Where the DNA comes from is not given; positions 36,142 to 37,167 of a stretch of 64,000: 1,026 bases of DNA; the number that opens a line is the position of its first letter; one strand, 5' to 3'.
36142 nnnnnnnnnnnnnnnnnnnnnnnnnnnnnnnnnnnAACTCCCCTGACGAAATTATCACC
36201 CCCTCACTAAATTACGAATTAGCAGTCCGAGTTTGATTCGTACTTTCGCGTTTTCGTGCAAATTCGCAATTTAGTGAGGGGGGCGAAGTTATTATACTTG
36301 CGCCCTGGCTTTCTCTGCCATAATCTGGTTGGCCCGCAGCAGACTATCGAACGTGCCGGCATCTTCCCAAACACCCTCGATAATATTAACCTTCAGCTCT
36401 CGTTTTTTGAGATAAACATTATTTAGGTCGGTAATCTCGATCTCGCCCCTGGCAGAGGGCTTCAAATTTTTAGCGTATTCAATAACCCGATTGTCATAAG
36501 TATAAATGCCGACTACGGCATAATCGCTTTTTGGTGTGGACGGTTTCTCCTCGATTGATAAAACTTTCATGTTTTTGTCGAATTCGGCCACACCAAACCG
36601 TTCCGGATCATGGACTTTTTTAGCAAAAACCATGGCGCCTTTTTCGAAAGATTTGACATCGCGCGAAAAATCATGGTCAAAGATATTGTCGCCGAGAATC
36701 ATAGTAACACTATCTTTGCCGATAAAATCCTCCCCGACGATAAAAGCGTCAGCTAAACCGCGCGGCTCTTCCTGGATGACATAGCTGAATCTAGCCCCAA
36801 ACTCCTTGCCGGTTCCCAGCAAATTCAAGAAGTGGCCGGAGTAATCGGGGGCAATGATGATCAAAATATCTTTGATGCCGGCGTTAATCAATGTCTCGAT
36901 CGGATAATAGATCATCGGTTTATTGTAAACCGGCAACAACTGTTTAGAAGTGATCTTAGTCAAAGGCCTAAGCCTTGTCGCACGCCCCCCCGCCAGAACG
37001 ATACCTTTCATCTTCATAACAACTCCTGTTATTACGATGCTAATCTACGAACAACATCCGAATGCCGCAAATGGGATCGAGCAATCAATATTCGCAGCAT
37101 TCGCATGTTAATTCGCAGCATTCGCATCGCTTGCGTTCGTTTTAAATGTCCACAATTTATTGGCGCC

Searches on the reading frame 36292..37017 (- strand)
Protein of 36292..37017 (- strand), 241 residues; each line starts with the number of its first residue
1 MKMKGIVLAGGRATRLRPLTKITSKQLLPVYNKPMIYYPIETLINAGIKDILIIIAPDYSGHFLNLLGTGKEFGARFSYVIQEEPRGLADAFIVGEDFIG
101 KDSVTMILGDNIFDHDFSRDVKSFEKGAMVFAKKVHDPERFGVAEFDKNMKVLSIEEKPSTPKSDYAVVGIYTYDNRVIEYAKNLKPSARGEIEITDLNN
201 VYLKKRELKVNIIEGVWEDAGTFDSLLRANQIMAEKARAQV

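Call 39: search_protein_families(library=pfam, proteins=[window:36292-37017:-], max_evalue=0.001)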
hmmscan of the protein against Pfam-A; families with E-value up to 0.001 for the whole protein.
window:36292-37017:- (241 aa): 2 families
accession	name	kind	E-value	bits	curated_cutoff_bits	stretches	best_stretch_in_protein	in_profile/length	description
PF00483.29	NTP_transferase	-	2.1e-64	217.9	21.2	1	4-234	1-243/245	Nucleotidyl transferase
PF12804.13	NTP_transf_3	-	3.1e-08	34.4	27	1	5-116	1-102/160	MobA-like NTP transferase domain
